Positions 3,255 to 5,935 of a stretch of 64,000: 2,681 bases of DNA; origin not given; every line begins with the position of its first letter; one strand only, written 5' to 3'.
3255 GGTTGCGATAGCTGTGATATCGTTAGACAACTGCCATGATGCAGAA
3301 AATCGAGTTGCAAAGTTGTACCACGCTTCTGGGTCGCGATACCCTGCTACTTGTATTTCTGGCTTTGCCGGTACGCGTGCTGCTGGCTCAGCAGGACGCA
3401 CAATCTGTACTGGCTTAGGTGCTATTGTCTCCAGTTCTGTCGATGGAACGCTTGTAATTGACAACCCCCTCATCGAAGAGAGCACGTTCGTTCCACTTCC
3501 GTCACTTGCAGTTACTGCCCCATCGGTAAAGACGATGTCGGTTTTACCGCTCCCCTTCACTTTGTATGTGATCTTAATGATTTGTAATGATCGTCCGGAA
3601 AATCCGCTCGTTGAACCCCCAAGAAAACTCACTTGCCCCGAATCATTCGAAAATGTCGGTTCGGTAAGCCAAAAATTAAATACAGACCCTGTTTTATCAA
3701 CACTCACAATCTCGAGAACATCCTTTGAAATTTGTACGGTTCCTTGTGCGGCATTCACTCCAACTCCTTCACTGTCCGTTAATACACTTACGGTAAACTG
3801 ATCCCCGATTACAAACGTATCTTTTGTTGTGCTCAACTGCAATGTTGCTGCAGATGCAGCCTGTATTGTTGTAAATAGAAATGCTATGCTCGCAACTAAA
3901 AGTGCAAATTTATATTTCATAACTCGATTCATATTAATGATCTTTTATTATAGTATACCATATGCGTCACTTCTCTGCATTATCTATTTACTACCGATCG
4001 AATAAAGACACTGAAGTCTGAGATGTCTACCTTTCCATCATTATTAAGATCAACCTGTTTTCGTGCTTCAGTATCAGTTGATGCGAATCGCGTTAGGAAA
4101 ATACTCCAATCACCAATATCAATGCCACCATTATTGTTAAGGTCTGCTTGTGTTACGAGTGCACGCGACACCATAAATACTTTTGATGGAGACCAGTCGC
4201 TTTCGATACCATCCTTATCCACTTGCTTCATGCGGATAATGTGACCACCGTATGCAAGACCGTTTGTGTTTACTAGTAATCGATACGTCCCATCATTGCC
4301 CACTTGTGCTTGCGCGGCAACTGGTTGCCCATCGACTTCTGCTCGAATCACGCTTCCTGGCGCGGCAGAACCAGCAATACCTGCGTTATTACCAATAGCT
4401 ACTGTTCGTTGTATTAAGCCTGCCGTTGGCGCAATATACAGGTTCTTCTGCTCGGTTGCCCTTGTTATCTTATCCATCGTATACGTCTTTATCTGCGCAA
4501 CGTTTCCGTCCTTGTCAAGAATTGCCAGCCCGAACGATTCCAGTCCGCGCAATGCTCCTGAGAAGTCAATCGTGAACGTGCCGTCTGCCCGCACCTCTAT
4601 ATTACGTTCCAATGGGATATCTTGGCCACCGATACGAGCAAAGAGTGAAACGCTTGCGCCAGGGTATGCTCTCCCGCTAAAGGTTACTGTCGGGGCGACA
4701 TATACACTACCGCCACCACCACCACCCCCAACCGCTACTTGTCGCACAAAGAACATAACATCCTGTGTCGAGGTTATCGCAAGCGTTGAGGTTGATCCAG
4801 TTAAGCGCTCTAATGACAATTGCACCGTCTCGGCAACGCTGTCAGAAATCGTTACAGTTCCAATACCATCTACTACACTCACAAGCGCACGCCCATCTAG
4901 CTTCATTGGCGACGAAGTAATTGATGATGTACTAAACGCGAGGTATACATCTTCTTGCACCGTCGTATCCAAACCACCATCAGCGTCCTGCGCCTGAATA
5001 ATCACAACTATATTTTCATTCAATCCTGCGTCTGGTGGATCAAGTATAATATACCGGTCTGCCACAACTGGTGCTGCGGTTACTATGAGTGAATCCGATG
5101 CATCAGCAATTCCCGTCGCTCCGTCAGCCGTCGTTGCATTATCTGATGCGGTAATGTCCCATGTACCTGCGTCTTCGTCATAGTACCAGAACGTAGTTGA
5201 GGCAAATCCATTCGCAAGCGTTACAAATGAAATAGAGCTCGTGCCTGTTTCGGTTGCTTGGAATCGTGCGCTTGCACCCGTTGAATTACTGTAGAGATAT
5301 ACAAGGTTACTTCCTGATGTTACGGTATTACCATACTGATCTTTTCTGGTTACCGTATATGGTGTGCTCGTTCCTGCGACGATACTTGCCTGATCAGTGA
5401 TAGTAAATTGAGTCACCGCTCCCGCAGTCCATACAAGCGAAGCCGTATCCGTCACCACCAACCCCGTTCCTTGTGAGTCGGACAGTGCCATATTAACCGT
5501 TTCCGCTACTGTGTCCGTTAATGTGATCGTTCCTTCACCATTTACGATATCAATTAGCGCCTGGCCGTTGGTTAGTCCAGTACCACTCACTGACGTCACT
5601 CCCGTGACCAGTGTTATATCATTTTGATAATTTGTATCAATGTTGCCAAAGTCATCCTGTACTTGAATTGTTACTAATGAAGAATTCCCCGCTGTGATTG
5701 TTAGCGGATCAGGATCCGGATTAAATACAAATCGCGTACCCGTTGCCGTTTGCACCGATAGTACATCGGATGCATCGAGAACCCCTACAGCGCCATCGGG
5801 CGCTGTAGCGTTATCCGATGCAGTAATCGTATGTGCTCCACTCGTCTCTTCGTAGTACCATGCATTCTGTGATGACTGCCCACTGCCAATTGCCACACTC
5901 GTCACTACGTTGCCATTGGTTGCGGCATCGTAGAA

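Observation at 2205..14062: Cohesin-dockerin pairing between a membrane-anchored scaffold-like protein and a 3360-aa adhesin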

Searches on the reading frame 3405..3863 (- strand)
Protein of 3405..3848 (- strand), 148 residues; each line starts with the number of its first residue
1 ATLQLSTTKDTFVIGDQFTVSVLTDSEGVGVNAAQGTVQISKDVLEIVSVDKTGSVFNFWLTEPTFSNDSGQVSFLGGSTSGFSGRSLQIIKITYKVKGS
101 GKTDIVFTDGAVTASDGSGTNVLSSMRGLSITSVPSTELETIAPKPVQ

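Call 7: search_protein_families(library=pfam, proteins=[window:3405-3848:-], max_evalue=10)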
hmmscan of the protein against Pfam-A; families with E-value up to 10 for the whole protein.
seq(148 aa): 2 families
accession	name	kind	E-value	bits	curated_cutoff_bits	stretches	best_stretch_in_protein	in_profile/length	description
PF00963.24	Cohesin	-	2.8e-06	28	24.1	1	13-118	11-124/139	Cohesin domain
PF01868.21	RNase_P-MRP_p29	-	0.1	13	27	1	24-65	24-65/84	Ribonuclease P/MRP, subunit p29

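Call 42: search_solved_structures(query=A3, max_evalue=1, show_alignments=2)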
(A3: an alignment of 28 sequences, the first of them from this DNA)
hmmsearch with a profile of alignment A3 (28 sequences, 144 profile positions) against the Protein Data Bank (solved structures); distinct sequences matched with E-value up to 1: 6.
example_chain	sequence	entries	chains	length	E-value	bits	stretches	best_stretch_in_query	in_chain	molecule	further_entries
5aoz_A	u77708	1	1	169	0.022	17.7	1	6-63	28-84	PUTATIVE CELLULOSOMAL SCAFFOLDIN PROTEIN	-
5m2o_A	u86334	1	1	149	0.045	16.7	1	6-63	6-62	Putative cellulosomal scaffoldin protein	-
5g5d_A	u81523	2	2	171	0.19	14.7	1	5-52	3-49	CELLULOSOME ANCHORING PROTEIN COHESIN REGION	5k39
3l8q_A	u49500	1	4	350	0.23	14.4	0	3-54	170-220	Cellulosomal scaffoldin adaptor protein B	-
7urp_A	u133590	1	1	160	0.29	14.1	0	13-55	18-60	Ribonucleases G and E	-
5m2s_A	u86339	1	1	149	0.4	13.6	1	14-62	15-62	Putative cellulosomal scaffoldin protein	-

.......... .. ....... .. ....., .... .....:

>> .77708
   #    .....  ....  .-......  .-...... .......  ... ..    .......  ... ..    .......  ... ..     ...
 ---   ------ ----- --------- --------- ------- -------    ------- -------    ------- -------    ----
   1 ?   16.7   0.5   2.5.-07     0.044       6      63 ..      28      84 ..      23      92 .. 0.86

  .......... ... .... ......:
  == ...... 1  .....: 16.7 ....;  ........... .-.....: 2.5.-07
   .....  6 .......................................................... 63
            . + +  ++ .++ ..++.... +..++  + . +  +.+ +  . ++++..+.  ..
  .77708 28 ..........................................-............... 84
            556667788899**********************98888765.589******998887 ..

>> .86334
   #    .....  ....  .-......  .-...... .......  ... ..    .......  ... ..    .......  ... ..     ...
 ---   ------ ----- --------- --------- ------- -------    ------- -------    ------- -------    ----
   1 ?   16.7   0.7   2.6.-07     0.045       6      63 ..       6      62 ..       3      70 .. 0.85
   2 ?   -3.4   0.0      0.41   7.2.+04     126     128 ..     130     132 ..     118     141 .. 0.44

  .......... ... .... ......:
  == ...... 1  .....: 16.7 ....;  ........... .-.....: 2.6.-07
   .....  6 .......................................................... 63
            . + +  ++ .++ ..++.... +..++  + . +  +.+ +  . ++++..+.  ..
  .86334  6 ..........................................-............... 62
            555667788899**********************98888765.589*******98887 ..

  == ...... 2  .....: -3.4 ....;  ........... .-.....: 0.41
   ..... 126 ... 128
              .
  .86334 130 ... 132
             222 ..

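Call 46: predict_structure(alignment_id=A3)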
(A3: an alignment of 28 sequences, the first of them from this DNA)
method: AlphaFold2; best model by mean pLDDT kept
length: 144 residues; sequences in the alignment: 28
mean_pLDDT: 89.3   pTM: 0.84
mean pLDDT of the five models: 89.3, 89.0, 88.4, 84.1, 83.9
residues with pLDDT >= 90: 94; 70-90: 43; 50-70: 4; < 50: 3
segments of 3 or more residues with pLDDT < 50: none
pLDDT, mean of each block of 10 residues (from residue 1): 76 94 96 87 95 92 81 93 86 93 95 93 86 94 63
secondary structure, 60 per line:
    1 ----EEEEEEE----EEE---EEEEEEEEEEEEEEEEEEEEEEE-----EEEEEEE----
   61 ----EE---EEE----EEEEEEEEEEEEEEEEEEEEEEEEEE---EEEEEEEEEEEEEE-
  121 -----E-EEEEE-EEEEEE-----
elements in order: E5-11 E16-18 E22-44 E50-56 E70-72 E77-102 E106-119 E128-132 E134-139

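Call 50: fold_search(model_id=the predicted structure, library=pdb)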
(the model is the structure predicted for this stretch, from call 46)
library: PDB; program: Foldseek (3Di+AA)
matches with E <= 10: 1980; with E <= 0.001: 111
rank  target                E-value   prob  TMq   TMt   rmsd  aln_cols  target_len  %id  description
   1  1g1k_A                6.3e-09  1.00  0.70  0.70   3.3       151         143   19  COHESIN MODULE FROM THE CELLULOSOME OF CLOSTRIDIUM CELLULOLYTICUM (released 2000-11-22)
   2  4ums                  7.1e-09  1.00  0.76  0.72   2.9       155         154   18  The crystal structure of the seventh ScaB type I cohesin from Pseudobacteroides cellulosolvens (released 2015-05-06)
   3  4dh2_A                1.2e-08  1.00  0.71  0.65   3.8       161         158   14  Crystal structure of Coh-OlpC(Cthe_0452)-Doc435(Cthe_0435) complex: A novel type I Cohesin-Dockerin complex from Clost (released 2012-11-28)
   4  6kgf_C                1.3e-08  1.00  0.78  0.77   2.4       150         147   12  Crystal structure of CaDoc0917(R16D)-CaCohA2 complex at pH 8.2 (released 2020-07-08)
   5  2jh2_A                1.5e-08  1.00  0.68  0.73   3.2       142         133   15  X-ray crystal structure of a cohesin-like module from Clostridium perfringens (released 2007-11-06)
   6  2vn6_A                2.1e-08  1.00  0.72  0.69   3.2       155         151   21  The Clostridium cellulolyticum dockerin displays a dual binding mode for its cohesin partner (released 2008-05-13)
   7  2vn5_C                2.2e-08  1.00  0.70  0.69   3.0       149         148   22  The Clostridium cellulolyticum dockerin displays a dual binding mode for its cohesin partner (released 2008-05-20)
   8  2vn5_A                2.4e-08  1.00  0.70  0.71   3.0       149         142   23  The Clostridium cellulolyticum dockerin displays a dual binding mode for its cohesin partner (released 2008-05-20)
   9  6kgc_A                2.9e-08  1.00  0.77  0.77   2.4       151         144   12  Crystal structure of CaDoc0917(R49D)-CaCohA2 complex at pH 5.4 (released 2020-07-08)
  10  4fl4_I                2.9e-08  1.00  0.73  0.36   3.4       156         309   17  Scaffoldin conformation and dynamics revealed by a ternary complex from the Clostridium thermocellum cellulosome (released 2012-06-27)
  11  2vo8                  3.3e-08  1.00  0.70  0.74   3.9       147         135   12  Cohesin module from Clostridium perfringens ATCC13124 family 33 glycoside hydrolase. (released 2008-09-02)
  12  2w1n                  3.5e-08  1.00  0.70  0.47   3.3       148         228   15  cohesin and fibronectin type-III double module construct from the Clostridium perfringens glycoside hydrolase GH84C (released 2009-02-03)
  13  2jh2_B                3.5e-08  1.00  0.66  0.70   3.5       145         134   16  X-ray crystal structure of a cohesin-like module from Clostridium perfringens (released 2007-11-06)
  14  5n5p_A                4.1e-08  1.00  0.70  0.73   3.5       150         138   13  Crystal structure of Ruminococcus flavefaciens' type III complex containing the fifth cohesin from scaffoldin B and th (released 2018-02-28)
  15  4dh2_C                4.8e-08  1.00  0.72  0.67   3.7       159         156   12  Crystal structure of Coh-OlpC(Cthe_0452)-Doc435(Cthe_0435) complex: A novel type I Cohesin-Dockerin complex from Clost (released 2012-11-28)
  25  3ul4_A                1.4e-07  1.00  0.73  0.74   3.2       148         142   11  Crystal structure of Coh-OlpA(Cthe_3080)-Doc918(Cthe_0918) complex: A novel type I Cohesin-Dockerin complex from Clost (released 2012-11-28)
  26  2jh2_C                1.4e-07  1.00  0.63  0.69   4.4       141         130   16  X-ray crystal structure of a cohesin-like module from Clostridium perfringens (released 2007-11-06)
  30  2xdh                  2.0e-07  1.00  0.74  0.77   2.6       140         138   14  Non-cellulosomal cohesin from the hyperthermophilic archaeon Archaeoglobus fulgidus (released 2010-05-26)
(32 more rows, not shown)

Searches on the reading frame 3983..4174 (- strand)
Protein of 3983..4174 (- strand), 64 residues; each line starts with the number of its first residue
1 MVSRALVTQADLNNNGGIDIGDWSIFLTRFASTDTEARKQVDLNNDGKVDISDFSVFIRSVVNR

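Call 7: search_protein_families(library=pfam, proteins=[window:3983-4174:-], max_evalue=10)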
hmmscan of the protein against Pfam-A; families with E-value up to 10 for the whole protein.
seq(64 aa): 8 families
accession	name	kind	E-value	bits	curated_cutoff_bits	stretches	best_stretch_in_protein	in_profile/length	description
PF00036.39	EF-hand_1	-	8.3e-08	31.7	25.4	2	39-60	7-28/29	EF hand domain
PF00404.24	Dockerin_1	-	1.5e-07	31.9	22.9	1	10-60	2-55/57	Dockerin type I domain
PF13202.12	EF-hand_5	-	1.9e-06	27.5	25.9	2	39-57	6-24/25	EF hand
PF13499.12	EF-hand_7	-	2.8e-05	24.8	30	1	9-55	10-63/67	EF-hand domain pair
PF13405.12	EF-hand_6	-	0.0001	22.2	25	2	39-60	7-28/30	EF-hand domain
PF13517.12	FG-GAP_3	-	0.0059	17.6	26.9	1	41-51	49-59/61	FG-GAP-like repeat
PF13833.12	EF-hand_8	-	0.045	13.9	28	1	41-57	34-50/54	EF-hand domain pair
PF25578.1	EF-hand_STIM1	-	0.17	12.4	32.2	2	39-59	28-48/80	Stromal interaction molecule 1-like, EF-hand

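Call 77: search_solved_structures(query=A5, max_evalue=0.1, show_alignments=2)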
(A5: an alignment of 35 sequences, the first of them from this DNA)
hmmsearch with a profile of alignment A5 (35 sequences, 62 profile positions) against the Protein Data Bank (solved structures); distinct sequences matched with E-value up to 0.1: 61 (the best 60 are shown).
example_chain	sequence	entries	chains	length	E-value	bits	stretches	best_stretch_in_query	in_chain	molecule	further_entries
2y3n_B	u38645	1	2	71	9.9e-08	34.8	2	6-34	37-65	CELLULOSOMAL FAMILY-48 PROCESSIVE GLYCOSIDE HYDROLASE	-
2jnx_A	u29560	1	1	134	3e-07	33.3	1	3-61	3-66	Calcium binding protein 2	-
1jfj_A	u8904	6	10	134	5.4e-07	32.5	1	3-61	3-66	CALCIUM-BINDING PROTEIN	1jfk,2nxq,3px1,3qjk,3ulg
2m7n_A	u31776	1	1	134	5.6e-07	32.4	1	3-61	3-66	Calcium-binding protein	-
4fl4_A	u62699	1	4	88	6e-07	32.3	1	34-59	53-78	Glycoside hydrolase family 9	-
2yik_A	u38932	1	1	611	2.6e-06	30.3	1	8-58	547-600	ENDOGLUCANASE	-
2jnk_A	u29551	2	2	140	1.1e-05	28.2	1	8-51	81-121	Hyalurononglucosaminidase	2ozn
2mte_A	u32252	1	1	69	1.8e-05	27.6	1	9-60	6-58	Cellulose 1,4-beta-cellobiosidase (reducing end) CelS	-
1daq_A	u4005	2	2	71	1.9e-05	27.6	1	9-60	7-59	ENDOGLUCANASE SS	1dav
4zcu_A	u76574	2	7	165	2e-05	27.4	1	5-51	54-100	Calcium-binding mitochondrial carrier protein SCaMC-1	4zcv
4n5x_A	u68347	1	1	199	2.6e-05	27.1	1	5-51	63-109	Calcium-binding mitochondrial carrier protein SCaMC-1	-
2vn6_B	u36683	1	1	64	3.2e-05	26.8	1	8-56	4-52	ENDOGLUCANASE A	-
3ox6_A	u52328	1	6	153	9.1e-05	25.3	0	38-53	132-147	Calcium-binding protein 1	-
9qfa_A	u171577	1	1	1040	0.00015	24.7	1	7-54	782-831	Ruminococcus bromii Amy12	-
5lxv_B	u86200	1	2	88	0.00015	24.6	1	4-53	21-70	Carbohydrate-binding protein WP_009985128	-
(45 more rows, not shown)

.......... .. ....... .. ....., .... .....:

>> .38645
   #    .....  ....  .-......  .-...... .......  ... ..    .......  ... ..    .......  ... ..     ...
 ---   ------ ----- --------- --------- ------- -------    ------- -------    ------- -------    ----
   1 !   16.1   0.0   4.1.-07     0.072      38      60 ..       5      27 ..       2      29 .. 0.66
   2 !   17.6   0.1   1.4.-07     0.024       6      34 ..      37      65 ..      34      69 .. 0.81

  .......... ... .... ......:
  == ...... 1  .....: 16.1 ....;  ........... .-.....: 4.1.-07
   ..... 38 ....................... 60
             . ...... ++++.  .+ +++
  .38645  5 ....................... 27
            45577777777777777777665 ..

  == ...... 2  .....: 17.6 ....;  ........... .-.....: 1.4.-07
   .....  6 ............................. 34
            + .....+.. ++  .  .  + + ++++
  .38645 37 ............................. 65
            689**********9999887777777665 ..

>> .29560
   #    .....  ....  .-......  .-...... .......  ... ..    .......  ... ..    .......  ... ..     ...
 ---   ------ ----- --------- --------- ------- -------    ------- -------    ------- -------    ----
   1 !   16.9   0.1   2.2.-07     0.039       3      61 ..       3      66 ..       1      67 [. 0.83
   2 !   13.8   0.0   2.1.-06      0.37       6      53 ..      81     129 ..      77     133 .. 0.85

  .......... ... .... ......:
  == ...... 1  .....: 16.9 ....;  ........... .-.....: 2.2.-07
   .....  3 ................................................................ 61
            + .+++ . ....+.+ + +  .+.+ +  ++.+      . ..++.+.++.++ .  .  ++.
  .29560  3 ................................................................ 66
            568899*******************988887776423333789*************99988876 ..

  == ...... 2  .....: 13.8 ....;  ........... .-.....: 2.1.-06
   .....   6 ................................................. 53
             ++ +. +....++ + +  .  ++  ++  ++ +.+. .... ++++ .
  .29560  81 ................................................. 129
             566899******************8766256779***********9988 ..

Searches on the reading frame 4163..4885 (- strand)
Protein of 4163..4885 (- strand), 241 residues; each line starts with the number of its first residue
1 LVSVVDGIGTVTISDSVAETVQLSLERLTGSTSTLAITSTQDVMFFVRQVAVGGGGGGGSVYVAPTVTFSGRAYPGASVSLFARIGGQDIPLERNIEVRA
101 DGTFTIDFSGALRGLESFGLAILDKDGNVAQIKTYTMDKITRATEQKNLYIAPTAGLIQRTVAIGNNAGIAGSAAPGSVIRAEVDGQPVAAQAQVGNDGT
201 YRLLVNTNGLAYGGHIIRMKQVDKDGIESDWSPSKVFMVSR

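Call 49: search_protein_families(library=pfam, proteins=[window:4163-4885:-], max_evalue=1)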
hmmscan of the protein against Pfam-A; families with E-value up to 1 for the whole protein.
window:4163-4885:- (241 aa): 2 families
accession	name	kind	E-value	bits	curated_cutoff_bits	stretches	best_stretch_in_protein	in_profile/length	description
PF17936.7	Big_6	-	1.3e-07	32.2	27.6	2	166-230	13-75/83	Bacterial Ig domain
PF19077.6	Big_13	-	0.00016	22.5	27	1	171-232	32-94/102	Bacterial Ig-like domain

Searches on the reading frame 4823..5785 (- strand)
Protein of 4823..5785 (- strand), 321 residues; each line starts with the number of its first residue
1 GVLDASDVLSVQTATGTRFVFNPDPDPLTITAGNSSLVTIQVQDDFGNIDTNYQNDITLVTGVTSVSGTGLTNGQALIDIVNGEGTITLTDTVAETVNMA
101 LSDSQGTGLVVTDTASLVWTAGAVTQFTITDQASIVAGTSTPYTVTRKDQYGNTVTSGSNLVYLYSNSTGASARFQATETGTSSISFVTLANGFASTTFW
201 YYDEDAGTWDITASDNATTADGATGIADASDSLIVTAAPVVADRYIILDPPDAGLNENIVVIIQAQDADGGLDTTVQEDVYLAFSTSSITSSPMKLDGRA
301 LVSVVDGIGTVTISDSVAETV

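Call 49: search_protein_families(library=pfam, proteins=[window:4823-5785:-], max_evalue=1)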
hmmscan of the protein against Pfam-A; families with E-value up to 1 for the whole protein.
window:4823-5785:- (321 aa): 3 families
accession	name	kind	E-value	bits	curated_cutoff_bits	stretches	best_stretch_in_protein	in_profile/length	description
PF18565.7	Glyco_hydro2_C5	-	0.0049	17.2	32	1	116-183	30-98/103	Glycoside hydrolase family 2 C-terminal domain 5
PF23616.1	Ig_GEX2_N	-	0.0097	16.5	27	0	131-175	10-59/105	GEX2 N-terminal Ig-like domain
PF13464.11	RodZ_C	-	0.11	12.9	23.9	1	14-44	26-55/72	RodZ C-terminal domain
